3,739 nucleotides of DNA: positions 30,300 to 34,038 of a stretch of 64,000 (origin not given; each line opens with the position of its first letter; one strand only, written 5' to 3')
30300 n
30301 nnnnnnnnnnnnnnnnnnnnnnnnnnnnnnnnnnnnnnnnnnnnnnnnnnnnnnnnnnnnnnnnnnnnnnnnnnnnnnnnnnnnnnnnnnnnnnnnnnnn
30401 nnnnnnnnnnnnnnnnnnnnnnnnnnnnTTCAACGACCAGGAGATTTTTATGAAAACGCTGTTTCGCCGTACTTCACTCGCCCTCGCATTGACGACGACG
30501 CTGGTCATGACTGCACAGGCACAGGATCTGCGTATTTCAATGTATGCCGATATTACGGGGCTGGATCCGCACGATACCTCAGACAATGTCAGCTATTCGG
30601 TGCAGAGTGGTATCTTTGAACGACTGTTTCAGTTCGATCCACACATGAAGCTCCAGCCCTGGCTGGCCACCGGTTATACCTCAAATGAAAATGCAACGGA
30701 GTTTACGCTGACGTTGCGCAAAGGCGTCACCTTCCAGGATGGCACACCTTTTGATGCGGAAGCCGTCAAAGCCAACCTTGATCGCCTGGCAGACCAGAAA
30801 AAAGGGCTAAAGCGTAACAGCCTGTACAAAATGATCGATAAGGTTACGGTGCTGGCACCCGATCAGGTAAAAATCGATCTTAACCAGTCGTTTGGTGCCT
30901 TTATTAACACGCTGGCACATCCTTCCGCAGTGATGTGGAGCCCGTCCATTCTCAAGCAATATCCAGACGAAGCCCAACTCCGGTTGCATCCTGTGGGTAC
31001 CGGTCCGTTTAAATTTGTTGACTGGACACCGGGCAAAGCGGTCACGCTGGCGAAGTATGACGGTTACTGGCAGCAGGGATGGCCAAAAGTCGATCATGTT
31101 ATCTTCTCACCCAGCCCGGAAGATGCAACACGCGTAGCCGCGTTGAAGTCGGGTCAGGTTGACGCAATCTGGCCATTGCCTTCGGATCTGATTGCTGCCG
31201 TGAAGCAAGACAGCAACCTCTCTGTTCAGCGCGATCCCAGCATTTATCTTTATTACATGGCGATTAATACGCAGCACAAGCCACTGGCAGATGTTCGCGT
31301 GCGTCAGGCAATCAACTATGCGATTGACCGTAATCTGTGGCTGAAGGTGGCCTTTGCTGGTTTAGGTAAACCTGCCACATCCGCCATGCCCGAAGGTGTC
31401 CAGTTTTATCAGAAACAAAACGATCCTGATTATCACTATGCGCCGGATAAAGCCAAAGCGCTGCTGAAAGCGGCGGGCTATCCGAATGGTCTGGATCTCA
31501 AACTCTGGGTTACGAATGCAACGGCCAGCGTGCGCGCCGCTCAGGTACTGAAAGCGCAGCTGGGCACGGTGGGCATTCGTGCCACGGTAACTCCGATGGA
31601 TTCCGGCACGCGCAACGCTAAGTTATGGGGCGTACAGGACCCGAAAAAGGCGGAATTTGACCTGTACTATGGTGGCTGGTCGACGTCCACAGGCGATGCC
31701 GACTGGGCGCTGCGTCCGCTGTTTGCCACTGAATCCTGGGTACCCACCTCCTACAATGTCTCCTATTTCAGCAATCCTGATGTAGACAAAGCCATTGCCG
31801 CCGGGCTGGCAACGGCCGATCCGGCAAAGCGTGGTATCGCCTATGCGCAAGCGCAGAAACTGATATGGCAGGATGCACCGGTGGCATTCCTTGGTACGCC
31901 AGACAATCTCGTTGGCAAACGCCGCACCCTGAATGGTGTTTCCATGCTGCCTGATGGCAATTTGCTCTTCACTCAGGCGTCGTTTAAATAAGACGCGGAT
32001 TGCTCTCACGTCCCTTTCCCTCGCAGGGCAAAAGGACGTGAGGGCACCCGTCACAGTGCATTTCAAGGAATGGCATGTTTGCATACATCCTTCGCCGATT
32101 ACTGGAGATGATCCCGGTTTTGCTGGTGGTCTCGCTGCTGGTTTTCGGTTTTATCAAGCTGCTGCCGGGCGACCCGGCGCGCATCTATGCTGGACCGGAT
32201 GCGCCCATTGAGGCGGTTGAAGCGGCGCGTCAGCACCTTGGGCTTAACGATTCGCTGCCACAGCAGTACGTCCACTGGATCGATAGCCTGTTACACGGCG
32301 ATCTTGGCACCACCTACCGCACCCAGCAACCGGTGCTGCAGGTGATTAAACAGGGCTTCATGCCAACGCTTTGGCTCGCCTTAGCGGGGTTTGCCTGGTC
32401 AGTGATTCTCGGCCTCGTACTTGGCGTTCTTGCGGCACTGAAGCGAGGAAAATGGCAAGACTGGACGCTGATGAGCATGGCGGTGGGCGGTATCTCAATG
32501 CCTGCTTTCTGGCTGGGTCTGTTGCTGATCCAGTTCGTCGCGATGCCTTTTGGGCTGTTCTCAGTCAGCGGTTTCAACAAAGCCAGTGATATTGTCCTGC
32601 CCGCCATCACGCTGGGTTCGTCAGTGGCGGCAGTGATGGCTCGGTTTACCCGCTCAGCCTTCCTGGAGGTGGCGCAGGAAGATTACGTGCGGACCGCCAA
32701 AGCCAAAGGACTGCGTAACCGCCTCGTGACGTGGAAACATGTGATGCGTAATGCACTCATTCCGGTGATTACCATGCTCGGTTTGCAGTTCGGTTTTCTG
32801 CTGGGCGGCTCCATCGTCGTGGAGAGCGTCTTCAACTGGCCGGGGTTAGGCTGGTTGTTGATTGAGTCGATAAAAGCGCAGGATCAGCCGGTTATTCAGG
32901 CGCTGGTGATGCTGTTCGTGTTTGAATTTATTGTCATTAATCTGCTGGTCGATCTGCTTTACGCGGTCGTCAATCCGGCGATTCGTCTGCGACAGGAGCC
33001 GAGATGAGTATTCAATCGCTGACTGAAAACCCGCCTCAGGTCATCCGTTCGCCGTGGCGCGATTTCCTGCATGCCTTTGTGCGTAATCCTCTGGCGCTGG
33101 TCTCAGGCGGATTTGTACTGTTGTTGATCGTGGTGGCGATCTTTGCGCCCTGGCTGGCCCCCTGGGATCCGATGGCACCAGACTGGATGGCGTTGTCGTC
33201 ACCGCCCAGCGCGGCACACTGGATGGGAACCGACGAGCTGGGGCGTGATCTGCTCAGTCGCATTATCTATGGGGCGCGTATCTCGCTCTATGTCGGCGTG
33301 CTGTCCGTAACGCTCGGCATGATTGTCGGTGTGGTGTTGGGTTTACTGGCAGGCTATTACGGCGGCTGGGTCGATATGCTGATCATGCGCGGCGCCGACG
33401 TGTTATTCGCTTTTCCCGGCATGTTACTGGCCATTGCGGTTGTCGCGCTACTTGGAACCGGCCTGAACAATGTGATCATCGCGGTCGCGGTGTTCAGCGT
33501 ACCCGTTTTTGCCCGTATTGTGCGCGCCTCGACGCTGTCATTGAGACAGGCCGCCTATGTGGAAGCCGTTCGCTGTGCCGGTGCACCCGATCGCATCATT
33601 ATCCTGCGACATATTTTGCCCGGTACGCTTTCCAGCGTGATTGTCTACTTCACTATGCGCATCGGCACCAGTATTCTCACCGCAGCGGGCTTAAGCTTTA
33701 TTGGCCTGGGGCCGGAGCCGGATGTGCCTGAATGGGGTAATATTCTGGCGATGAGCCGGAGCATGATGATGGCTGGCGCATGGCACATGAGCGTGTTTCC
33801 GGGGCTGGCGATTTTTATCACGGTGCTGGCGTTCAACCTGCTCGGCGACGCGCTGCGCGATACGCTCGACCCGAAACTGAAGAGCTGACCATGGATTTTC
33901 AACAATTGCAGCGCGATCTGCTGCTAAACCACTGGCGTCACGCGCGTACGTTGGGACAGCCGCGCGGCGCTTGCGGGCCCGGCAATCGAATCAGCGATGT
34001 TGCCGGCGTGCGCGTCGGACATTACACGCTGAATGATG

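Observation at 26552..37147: Putative D-amino-acid peptide (murein-peptide-like) uptake and catabolism module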

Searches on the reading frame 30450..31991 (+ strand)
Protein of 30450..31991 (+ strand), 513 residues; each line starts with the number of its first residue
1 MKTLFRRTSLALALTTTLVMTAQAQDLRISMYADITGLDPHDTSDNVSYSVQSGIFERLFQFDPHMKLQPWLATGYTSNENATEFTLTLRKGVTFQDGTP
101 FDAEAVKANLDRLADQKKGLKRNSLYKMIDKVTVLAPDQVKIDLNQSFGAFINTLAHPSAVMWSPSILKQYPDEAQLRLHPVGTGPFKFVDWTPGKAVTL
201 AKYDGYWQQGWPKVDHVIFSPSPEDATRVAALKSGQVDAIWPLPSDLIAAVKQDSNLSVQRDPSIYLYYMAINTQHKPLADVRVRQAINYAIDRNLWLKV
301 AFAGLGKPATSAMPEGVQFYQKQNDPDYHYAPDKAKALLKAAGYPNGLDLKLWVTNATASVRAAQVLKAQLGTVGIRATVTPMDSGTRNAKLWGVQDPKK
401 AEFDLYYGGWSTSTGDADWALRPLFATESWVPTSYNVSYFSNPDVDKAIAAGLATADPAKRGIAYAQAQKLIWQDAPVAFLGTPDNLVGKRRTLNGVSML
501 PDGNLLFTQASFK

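Call 3: search_protein_families(library=pfam, proteins=[window:30450-31991:+])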
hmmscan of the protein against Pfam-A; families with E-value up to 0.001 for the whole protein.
window:30450-31991:+ (513 aa): 1 family
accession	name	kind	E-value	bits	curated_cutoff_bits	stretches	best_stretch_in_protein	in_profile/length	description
PF00496.27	SBP_bac_5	-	2.6e-96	323.4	32.4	1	67-427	1-363/368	Bacterial extracellular solute-binding proteins, family 5 Middle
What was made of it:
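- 30450..31991 (+): Periplasmic family-5 substrate-binding protein, GsiB-like, with a signal peptide. SBP_bac_5 E = 3e-96 (call 3).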

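Call 4: search_protein_families(library=ncbifam, proteins=[window:30450-31991:+])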
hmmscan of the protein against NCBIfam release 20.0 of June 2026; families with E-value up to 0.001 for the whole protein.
window:30450-31991:+ (513 aa): 11 families
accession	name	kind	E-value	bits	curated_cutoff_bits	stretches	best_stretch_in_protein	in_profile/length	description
NF011942.0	PRK15413.1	equivalog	1.2e-137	459.8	594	1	4-512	5-511/512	glutathione ABC transporter substrate-binding protein GsiB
NF045468.1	Opp5A_nikA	equivalog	7.8e-64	215.9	600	1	23-500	16-475/488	nickel ABC transporter substrate-binding protein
TIGR02294.1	nickel_nikA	equivalog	4.7e-51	173.8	393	1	23-386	4-382/501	nickel ABC transporter substrate-binding protein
NF011689.0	PRK15109.1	equivalog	2.9e-50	171.5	560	1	50-508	60-534/547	ABC transporter substrate-binding protein SapA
NF043070.1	DppA_dipep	equivalog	1.2e-48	166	1005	1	15-498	19-520/535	dipeptide ABC transporter periplasmic-binding protein DppA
NF045467.1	Opp4A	equivalog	2.7e-46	157.9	650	1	45-500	56-544/556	oligopeptide ABC transporter substrate-binding protein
TIGR04028.1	SBP_KPN_01854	hypoth_equivalog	1.8e-39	135.7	468.5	1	54-401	29-397/509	TIGR04028 family ABC transporter substrate-binding protein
NF047575.1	opine_bind_CntA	exception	7.4e-31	107.3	800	1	21-347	33-363/535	staphylopine-dependent metal ABC transporter substrate-binding lipoprotein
NF011684.0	PRK15104.1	equivalog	9.5e-31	107.1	947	1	16-477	30-504/543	oligopeptide ABC transporter substrate-binding protein OppA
NF007287.0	PRK09755.1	equivalog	7.4e-20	71.3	1098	1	20-478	28-497/535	ABC transporter substrate-binding protein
NF010149.0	PRK13626.1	equivalog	3.6e-05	22.6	476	1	26-206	121-289/552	HTH-type transcriptional regulator SgrR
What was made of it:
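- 30450..31991 (+): The GsiB model scores 460, below its cut-off of 594 (call 4).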

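Call 30: search_solved_structures(query=window:30450-31991:+, max_evalue=1e-30)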
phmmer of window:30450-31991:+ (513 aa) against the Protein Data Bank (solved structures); distinct sequences matched with E-value up to 1e-30: 29.
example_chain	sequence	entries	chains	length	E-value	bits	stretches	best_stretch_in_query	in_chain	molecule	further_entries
1uqw_A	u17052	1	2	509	2.2e-117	395.9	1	23-511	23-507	PUTATIVE BINDING PROTEIN YLIB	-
5u4o_A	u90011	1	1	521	4e-69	236.7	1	26-505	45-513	ABC transporter substrate-binding protein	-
6hlx_A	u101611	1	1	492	4.8e-55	190.3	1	50-501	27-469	AgaA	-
3m8u_A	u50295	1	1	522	5.2e-47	163.8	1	35-481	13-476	Heme-binding protein A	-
8z1y_F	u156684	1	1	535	2e-44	155.3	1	11-504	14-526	Dipeptide-binding protein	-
8z1z_F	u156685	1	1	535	2.9e-44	154.7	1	11-504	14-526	Dipeptide-binding protein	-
8upi_A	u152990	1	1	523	3.4e-44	154.5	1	27-481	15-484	Peptide ABC transporter substrate-binding protein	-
1dpp_A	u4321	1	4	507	1.6e-42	149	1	37-504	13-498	DIPEPTIDE BINDING PROTEIN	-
3tpa_A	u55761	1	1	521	2.6e-42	148.3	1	38-510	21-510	Heme-binding protein A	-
5f1q_A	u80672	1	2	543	2.6e-42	148.3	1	15-501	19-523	Periplasmic dipeptide transport protein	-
1dpe_A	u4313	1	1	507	1.2e-41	146.1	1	46-504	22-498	DIPEPTIDE-BINDING PROTEIN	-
7kz8_A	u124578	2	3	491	1.2e-40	142.8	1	27-477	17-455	Peptide/nickel transport system substrate-binding protein AapF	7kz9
6ofq_A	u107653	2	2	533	8.4e-39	136.7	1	32-490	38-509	Heme-binding protein A / AI-2 binding protein A | Heme-binding protein A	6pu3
5isu_A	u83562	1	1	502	4e-35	124.5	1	27-480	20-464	Lmo0135 protein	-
7og0_A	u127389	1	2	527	1.7e-34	122.5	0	125-509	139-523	ABC-type transport system, periplasmic component, involved in antimicrobial peptide resist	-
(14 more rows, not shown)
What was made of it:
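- The closest solved SBP is E. coli YliB/GsiB (call 30). Family-5 binding proteins also bind non-peptide ligands such as opines and nickel chelates; AgaA and NikA are among the solved relatives (call 30).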

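Call 82: search_solved_structures(query=window:30450-31991:+, max_evalue=1e-100, show_alignments=1)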
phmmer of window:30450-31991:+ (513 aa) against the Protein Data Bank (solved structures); distinct sequences matched with E-value up to 1e-100: 1.
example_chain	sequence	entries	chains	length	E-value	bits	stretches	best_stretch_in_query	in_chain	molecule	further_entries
1uqw_A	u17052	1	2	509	2.2e-117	395.9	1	23-511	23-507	PUTATIVE BINDING PROTEIN YLIB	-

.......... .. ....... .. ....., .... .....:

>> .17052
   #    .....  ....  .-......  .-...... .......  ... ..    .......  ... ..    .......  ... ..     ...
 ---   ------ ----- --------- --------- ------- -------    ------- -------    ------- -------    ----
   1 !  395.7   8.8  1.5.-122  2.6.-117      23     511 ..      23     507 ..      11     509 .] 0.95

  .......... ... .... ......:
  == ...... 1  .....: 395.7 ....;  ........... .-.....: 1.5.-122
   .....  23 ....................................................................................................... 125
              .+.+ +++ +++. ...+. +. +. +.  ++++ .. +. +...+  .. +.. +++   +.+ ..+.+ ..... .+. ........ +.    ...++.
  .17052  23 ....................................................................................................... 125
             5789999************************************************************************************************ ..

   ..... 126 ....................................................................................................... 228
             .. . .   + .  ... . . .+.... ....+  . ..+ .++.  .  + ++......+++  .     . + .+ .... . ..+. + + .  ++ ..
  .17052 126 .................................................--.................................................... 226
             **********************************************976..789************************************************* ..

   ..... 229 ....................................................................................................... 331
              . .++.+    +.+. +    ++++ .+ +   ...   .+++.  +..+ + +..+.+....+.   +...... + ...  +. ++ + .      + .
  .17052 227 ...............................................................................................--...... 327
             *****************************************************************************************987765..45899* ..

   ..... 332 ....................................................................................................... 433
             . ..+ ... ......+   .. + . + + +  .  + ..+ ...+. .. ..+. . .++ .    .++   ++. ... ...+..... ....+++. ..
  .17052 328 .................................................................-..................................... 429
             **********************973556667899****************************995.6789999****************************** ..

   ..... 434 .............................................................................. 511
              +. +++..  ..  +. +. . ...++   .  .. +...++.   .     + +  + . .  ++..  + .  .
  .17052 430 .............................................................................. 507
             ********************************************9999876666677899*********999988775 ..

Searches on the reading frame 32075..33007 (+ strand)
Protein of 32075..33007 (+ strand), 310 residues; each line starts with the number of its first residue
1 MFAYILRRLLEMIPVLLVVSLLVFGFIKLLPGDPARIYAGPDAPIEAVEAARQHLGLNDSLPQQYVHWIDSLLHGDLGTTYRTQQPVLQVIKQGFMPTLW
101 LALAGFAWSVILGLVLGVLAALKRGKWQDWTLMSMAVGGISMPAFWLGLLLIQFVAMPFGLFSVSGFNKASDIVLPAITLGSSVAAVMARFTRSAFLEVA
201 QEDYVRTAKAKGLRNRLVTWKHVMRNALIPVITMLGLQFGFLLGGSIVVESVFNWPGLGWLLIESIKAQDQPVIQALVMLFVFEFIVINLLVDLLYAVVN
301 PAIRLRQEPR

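Call 3: search_protein_families(library=pfam, proteins=[window:32075-33007:+])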
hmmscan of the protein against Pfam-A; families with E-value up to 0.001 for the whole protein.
window:32075-33007:+ (310 aa): 2 families
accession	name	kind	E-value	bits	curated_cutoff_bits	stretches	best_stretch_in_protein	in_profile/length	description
PF00528.27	BPD_transp_1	-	6.7e-40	137.2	26.4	1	113-304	1-183/184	Binding-protein-dependent transport system inner membrane component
PF19300.4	BPD_transp_1_N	-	2.9e-14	53.6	23.8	1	1-77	1-77/114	Binding-prot-dependent transport system membrane comp, N-term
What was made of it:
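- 32075..33007 (+): ABC permease (GsiC-like). BPD_transp_1_N + BPD_transp_1 (call 3).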

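Call 4: search_protein_families(library=ncbifam, proteins=[window:32075-33007:+])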
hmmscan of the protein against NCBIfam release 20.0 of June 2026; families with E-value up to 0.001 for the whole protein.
window:32075-33007:+ (310 aa): 19 families
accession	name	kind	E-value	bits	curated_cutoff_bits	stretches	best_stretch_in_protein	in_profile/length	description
NF011661.0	PRK15081.1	equivalog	2.1e-119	398.6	463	1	1-305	1-305/306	glutathione ABC transporter permease GsiC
NF045470.1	Opp2B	equivalog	8.1e-100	333.9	350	1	8-304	1-300/300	nickel ABC transporter permease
NF045469.1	Opp1B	equivalog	3.7e-87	292.7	380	1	1-304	1-307/307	nickel/cobalt ABC transporter permease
NF045472.1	Opp4B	equivalog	1.4e-77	261.1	450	1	1-304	1-319/319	oligopeptide ABC transporter permease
TIGR02789.1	nickel_nikB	equivalog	5.7e-77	259.2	447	1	1-305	1-308/314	nickel ABC transporter permease subunit NikB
NF008161.0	PRK10914.1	equivalog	4.4e-75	252.9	590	2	171-306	203-338/339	dipeptide ABC transporter permease DppB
NF007677.0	PRK10352.1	equivalog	7.4e-75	251.9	433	1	1-308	1-311/314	nickel ABC transporter permease subunit NikB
NF045471.1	Opp3B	equivalog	2.4e-74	250.5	480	1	1-306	1-305/308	oligopeptide ABC transporter permease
NF007008.0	PRK09471.1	equivalog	5.8e-59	200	388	1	1-304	1-305/306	oligopeptide ABC transporter permease OppB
NF011690.0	PRK15110.1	equivalog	1.1e-46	159.8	432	2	172-301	182-311/321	putrescine export ABC transporter permease SapB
NF043081.1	MMSYN1_0165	equivalog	2.2e-28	99.3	350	1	82-306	162-387/388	oligopeptide ABC transporter permease OppB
NF011712.0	PRK15133.1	subfamily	1.4e-27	96.6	445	1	46-305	84-361/364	microcin C ABC transporter permease YejB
NF045474.1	Opp2C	equivalog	1.6e-11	44.2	300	1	87-259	31-184/236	nickel transporter permease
NF045473.1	Opp1C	equivalog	3.5e-10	39.7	350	1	90-259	62-212/267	nickel/cobalt ABC transporter permease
NF045476.1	Opp4C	equivalog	8.2e-10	38.4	350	1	78-259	60-222/278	oligopeptide ABC transporter permease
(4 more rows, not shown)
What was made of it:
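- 32075..33007 (+): The GsiC model scores 399, below its cut-off of 463 (call 4).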

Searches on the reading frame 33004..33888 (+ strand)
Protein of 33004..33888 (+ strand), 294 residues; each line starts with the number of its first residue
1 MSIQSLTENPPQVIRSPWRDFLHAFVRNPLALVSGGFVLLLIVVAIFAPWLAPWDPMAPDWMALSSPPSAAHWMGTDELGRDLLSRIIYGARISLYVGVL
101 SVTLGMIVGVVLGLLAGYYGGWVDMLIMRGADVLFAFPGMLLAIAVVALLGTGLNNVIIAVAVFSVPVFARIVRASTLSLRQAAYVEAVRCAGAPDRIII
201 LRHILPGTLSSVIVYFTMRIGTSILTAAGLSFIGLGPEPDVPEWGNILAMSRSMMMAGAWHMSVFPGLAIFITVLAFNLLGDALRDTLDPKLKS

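Call 3: search_protein_families(library=pfam, proteins=[window:33004-33888:+])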
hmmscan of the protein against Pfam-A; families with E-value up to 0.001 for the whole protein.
window:33004-33888:+ (294 aa): 2 families
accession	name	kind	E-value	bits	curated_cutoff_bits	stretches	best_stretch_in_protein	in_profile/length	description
PF00528.27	BPD_transp_1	-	8.8e-27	94.5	26.4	1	109-293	1-183/184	Binding-protein-dependent transport system inner membrane component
PF12911.12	OppC_N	-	1.2e-15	57.5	23.9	1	16-68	1-53/53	N-terminal TM domain of oligopeptide transport permease C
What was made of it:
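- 33004..33888 (+): ABC permease (GsiD-like). OppC_N + BPD_transp_1 (call 3).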

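Call 4: search_protein_families(library=ncbifam, proteins=[window:33004-33888:+])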
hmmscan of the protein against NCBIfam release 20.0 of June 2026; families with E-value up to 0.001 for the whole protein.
window:33004-33888:+ (294 aa): 21 families
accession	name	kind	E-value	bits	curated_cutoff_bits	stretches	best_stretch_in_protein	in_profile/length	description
NF011662.0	PRK15082.1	equivalog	1.5e-123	412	484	1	5-293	13-301/303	glutathione ABC transporter permease GsiD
NF045476.1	Opp4C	equivalog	4.6e-88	295.1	350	1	16-291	1-278/278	oligopeptide ABC transporter permease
NF045473.1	Opp1C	equivalog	2e-85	286.5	350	1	27-292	3-267/267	nickel/cobalt ABC transporter permease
NF045474.1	Opp2C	equivalog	9.1e-80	267.6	300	1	55-289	3-236/236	nickel transporter permease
TIGR02790.1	nickel_nikC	equivalog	9.9e-80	267.8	358.45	1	38-289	8-258/258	nickel ABC transporter permease subunit NikC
NF007376.0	PRK09881.1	equivalog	8.7e-75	251.5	434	1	14-292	16-293/298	D,D-dipeptide ABC transporter permease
NF007738.0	PRK10417.1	equivalog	9.7e-75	251.6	335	1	35-293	15-272/277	nickel ABC transporter permease subunit NikC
NF008160.0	PRK10913.1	equivalog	4.3e-73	246.4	483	1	13-293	14-299/300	dipeptide ABC transporter permease DppC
NF047573.1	opine_perm_CntC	exception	3e-63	213.7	440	1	24-292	4-271/271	staphylopine uptake ABC transporter permease subunit CntC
NF011935.0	PRK15406.1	equivalog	4.4e-59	200.7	433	1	14-291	22-300/302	oligopeptide ABC transporter permease OppC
NF045475.1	Opp3C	equivalog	7.6e-55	186.3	450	1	71-293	107-328/328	oligopeptide ABC transporter permease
NF043080.1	MMSYN1_0166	equivalog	1.5e-39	135.7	370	1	16-292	25-305/307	oligopeptide ABC transporter permease OppC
NF011691.0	PRK15111.1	equivalog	3.9e-38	131.7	379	1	10-288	12-291/296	putrescine export ABC transporter permease SapC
NF011596.0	PRK15021.1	subfamily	3.7e-35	121.5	439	1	64-291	113-338/341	microcin C ABC transporter permease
NF045470.1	Opp2B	equivalog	1e-09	38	350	1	81-222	81-237/300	nickel ABC transporter permease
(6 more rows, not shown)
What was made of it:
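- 33004..33888 (+): The GsiD model scores 412, below its cut-off of 484 (call 4).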
